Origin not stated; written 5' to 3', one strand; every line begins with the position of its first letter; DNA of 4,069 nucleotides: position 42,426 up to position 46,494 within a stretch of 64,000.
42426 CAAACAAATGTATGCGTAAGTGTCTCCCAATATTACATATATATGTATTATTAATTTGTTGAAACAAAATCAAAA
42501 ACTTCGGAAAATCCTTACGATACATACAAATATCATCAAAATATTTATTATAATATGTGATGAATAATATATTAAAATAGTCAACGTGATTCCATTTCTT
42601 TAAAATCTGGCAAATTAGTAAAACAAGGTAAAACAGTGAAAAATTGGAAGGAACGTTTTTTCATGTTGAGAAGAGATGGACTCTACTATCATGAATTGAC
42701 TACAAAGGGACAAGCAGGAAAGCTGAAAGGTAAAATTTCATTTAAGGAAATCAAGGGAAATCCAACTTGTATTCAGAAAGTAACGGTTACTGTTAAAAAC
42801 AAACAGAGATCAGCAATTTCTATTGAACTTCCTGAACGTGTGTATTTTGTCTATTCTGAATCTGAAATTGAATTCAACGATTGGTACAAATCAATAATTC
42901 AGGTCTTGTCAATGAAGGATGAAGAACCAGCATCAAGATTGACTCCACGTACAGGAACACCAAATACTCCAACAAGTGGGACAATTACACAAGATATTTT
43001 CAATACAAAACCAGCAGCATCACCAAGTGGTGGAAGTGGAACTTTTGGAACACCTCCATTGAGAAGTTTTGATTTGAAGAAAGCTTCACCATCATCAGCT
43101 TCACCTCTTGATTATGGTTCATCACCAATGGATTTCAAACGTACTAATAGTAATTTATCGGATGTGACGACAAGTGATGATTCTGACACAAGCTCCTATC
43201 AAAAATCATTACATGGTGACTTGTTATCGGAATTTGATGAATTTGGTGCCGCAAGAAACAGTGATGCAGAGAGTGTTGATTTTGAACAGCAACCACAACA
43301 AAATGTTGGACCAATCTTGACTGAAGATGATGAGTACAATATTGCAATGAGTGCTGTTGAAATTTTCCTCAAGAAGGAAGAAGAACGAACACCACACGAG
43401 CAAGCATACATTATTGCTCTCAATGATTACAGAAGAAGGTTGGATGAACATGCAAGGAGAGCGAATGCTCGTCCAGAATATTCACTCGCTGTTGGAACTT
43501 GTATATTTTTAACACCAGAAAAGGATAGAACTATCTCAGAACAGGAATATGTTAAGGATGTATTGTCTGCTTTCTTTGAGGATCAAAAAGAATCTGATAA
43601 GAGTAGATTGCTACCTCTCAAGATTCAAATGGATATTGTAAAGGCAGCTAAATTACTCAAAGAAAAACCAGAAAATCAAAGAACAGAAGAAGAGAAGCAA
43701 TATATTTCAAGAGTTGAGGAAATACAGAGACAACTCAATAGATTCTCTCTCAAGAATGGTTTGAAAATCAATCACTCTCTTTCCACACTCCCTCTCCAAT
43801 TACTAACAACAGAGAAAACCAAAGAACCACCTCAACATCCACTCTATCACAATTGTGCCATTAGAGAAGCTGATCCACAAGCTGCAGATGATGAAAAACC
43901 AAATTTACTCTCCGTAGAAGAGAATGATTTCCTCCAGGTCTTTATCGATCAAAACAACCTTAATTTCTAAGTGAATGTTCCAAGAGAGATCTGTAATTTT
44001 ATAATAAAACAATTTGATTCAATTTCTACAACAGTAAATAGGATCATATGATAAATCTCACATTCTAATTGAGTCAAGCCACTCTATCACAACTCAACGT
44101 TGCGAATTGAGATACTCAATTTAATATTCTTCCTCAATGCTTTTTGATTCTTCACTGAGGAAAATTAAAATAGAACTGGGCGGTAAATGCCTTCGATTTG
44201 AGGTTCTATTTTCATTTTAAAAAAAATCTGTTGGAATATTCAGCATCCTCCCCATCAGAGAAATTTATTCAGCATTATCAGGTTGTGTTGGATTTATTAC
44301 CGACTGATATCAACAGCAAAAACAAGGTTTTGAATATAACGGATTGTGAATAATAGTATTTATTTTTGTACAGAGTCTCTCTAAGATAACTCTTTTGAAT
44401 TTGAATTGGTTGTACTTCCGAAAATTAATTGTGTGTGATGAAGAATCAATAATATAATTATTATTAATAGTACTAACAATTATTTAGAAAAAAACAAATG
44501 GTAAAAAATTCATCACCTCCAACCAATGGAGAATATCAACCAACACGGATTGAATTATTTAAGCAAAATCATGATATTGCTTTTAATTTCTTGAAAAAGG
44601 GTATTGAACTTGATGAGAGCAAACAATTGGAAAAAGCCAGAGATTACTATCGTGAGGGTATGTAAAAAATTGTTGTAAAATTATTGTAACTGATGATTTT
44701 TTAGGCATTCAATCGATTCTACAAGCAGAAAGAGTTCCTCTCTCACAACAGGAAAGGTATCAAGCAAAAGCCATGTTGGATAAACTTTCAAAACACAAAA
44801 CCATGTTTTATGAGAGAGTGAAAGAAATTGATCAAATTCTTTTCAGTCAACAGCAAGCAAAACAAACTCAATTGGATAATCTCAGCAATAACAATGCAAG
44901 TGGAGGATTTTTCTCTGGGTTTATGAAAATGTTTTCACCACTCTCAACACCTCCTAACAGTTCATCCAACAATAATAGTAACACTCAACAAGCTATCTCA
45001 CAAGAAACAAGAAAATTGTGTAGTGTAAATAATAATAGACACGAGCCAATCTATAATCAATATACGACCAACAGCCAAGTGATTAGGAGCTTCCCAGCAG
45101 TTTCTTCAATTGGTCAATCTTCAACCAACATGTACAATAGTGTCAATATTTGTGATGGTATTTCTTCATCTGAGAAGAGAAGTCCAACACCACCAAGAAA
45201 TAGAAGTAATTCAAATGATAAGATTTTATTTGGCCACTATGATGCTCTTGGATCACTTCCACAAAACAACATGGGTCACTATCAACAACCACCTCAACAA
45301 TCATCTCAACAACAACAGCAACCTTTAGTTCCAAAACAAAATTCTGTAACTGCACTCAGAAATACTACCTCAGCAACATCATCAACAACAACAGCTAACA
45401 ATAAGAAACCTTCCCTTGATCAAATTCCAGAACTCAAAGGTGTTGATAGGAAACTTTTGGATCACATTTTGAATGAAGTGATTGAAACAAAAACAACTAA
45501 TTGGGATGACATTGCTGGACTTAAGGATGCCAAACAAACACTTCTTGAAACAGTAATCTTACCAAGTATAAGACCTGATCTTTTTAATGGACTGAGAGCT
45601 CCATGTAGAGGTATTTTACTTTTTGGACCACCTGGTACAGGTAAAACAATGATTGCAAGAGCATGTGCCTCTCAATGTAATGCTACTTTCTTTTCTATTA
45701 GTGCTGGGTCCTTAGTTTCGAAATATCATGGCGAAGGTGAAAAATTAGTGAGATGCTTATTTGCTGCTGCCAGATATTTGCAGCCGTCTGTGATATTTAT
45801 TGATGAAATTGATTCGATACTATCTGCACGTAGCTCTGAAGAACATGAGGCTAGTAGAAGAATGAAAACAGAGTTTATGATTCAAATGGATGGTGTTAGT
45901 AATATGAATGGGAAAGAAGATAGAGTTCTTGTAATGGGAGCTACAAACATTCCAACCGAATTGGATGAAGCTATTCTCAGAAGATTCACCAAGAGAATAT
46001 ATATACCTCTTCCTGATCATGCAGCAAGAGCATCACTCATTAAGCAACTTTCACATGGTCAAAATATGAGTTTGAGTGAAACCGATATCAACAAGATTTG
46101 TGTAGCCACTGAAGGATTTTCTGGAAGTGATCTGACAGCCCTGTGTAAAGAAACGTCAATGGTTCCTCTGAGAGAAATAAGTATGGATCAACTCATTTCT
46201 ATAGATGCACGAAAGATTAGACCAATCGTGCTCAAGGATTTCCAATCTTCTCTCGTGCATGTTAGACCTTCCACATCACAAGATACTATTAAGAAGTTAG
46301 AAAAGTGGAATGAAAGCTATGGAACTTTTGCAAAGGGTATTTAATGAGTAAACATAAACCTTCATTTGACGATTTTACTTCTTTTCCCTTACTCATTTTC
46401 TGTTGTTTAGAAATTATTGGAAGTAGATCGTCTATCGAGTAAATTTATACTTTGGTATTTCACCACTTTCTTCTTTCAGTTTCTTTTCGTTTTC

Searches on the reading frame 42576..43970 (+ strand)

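Call 33: search_protein_families(library=pfam, proteins=[window:42576-43970:+], max_evalue=0.01)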
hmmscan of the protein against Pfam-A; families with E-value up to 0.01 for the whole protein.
window:42576-43970:+ (464 aa): 4 families
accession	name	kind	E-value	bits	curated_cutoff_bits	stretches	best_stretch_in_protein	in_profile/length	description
PF00169.35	PH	-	1.1e-13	52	25.1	1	10-111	3-104/105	PH domain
PF15413.13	PH_11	-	0.00011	23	30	1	15-109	9-100/101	Pleckstrin homology domain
PF14593.12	PH_3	-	0.00065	20.1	25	1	5-111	10-99/104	PH domain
PF20399.4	PH_20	-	0.00075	19.9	27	0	8-90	11-66/84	PH domain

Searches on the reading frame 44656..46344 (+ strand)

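Call 82: search_protein_families(library=pfam, proteins=[window:44656-46344:+], max_evalue=0.001)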
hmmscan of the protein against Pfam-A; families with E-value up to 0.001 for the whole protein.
window:44656-46344:+ (562 aa): 8 families
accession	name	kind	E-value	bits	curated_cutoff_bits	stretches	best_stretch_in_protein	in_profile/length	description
PF00004.35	AAA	-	1.2e-40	139.4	21.2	1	320-452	1-131/131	ATPase family associated with various cellular activities (AAA)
PF17862.7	AAA_lid_3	-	2.7e-09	36.9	27.2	1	477-510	3-36/45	AAA+ lid domain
PF09336.16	Vps4_C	-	9.8e-07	29.1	21.3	1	518-556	23-61/61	Vps4 C terminal oligomerisation domain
PF07728.20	AAA_5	-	1.1e-06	29.2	22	1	320-444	2-139/139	AAA domain (dynein-related subfamily)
PF13191.12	AAA_16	-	4.6e-05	24.4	32.6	0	309-344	15-51/167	AAA ATPase domain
PF05496.18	RuvB_N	-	7.7e-05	22.9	27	1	320-443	36-152/159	Holliday junction DNA helicase RuvB P-loop domain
PF13401.12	AAA_22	-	0.00031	21.5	27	0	318-348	6-39/130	AAA domain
PF01695.23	IstB_IS21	-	0.00077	19.5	24.1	0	320-385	95-162/238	IstB-like ATP binding protein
